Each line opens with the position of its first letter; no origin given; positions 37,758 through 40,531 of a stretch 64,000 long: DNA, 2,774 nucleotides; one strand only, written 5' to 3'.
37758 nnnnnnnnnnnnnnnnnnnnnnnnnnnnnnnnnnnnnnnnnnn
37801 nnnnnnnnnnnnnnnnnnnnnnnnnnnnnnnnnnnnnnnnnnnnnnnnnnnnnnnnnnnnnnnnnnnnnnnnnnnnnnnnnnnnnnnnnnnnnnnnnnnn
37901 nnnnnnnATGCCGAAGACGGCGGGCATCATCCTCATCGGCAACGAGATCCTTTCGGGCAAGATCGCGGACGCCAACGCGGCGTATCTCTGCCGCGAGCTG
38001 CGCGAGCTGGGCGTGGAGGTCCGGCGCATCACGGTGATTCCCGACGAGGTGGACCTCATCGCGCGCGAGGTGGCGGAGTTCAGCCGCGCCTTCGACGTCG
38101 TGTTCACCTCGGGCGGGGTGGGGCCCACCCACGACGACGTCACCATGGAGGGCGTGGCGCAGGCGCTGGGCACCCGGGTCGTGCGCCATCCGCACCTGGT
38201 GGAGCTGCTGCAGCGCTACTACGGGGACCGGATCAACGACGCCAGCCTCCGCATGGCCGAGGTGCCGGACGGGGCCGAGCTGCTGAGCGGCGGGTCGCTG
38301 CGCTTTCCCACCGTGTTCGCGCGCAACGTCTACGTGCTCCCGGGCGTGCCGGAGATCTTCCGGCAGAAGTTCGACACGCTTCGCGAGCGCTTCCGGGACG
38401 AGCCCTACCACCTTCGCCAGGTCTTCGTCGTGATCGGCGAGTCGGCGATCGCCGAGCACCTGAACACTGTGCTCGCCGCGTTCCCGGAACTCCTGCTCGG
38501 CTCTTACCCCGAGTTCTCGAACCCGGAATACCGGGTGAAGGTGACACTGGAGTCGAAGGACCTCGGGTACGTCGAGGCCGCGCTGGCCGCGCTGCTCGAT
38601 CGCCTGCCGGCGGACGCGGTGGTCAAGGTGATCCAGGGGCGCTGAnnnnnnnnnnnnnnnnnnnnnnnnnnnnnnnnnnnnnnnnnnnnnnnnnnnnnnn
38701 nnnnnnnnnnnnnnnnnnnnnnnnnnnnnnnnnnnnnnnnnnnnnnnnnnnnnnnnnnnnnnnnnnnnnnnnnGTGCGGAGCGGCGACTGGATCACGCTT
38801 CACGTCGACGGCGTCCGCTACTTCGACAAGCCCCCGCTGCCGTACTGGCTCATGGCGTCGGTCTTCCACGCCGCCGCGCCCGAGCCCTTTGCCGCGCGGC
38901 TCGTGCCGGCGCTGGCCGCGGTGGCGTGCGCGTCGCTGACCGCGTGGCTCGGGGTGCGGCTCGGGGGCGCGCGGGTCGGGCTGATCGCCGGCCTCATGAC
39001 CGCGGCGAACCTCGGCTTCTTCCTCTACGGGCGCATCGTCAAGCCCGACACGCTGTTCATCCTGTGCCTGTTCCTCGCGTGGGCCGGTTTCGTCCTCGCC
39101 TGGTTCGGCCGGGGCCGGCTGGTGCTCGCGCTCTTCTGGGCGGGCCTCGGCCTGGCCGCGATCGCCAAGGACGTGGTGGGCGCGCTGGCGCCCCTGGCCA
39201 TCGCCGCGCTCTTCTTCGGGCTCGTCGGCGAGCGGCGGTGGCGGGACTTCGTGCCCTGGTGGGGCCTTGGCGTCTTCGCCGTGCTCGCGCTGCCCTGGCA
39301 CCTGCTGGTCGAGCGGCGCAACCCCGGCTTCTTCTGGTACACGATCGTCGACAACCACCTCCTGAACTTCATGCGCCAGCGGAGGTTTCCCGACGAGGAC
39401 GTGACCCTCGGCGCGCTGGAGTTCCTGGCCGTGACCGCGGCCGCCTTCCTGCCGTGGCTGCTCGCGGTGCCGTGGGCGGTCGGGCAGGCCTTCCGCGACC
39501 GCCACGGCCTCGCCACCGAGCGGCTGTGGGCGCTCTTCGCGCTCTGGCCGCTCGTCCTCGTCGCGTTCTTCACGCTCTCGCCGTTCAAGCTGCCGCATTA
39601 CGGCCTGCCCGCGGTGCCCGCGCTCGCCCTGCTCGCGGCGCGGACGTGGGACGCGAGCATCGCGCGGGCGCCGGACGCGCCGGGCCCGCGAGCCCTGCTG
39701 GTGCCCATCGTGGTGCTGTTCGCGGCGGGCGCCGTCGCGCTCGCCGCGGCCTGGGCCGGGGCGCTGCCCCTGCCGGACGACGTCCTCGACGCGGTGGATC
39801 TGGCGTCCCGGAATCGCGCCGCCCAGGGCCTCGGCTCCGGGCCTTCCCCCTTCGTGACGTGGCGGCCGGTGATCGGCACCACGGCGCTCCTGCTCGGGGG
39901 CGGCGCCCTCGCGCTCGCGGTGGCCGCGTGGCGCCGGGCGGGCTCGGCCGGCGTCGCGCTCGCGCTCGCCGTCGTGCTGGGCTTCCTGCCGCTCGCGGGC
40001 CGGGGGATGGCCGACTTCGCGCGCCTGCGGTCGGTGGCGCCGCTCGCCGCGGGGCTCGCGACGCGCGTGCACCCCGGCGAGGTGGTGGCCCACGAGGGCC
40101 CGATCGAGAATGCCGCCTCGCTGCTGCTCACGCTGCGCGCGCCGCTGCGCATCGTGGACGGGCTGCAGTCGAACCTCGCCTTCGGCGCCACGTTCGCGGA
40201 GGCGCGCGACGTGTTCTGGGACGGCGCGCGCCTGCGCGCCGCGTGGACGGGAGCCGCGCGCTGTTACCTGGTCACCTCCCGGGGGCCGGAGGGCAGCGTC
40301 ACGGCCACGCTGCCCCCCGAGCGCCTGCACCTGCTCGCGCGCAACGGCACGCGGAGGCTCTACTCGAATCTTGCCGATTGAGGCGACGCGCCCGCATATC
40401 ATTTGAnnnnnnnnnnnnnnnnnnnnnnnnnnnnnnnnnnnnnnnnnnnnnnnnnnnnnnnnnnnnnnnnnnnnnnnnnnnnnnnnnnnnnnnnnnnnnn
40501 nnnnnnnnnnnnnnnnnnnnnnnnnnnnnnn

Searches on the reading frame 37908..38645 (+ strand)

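Call 89: search_protein_families(library=pfam, proteins=[window:37908-38645:+], max_evalue=0.0001)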
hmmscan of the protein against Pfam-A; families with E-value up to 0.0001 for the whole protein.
window:37908-38645:+ (245 aa): 2 families
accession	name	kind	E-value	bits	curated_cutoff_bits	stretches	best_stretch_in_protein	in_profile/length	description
PF00994.29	MoCF_biosynth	-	1.4e-31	109.6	26.6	1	6-158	1-137/144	Probable molybdopterin binding domain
PF24102.1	FLAD1_M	-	5.4e-21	74.6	27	1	166-240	1-76/78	FAD synthase, middle domain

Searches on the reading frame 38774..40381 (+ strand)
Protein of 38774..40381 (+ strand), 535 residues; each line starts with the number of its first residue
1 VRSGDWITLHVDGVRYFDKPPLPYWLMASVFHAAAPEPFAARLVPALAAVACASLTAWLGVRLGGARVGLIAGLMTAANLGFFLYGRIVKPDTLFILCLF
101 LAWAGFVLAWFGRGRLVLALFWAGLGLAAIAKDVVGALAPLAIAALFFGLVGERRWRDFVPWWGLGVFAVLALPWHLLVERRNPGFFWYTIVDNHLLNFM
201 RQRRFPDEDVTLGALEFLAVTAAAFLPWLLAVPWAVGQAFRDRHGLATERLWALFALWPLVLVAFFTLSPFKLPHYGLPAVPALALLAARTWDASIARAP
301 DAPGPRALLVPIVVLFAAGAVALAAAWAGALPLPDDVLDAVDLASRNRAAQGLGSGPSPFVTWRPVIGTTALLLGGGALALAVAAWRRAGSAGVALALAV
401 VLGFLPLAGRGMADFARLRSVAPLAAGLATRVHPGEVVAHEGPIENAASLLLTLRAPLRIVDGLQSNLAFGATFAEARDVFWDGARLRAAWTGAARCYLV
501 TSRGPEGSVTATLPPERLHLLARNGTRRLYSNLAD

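Call 89: search_protein_families(library=pfam, proteins=[window:38774-40381:+], max_evalue=0.0001)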
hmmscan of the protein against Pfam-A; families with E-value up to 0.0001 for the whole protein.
window:38774-40381:+ (535 aa): 1 family
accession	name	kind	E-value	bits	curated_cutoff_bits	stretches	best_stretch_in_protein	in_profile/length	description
PF13231.12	PMT_2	-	5.7e-11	43.3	26.1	1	18-175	1-157/160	Dolichyl-phosphate-mannose-protein mannosyltransferase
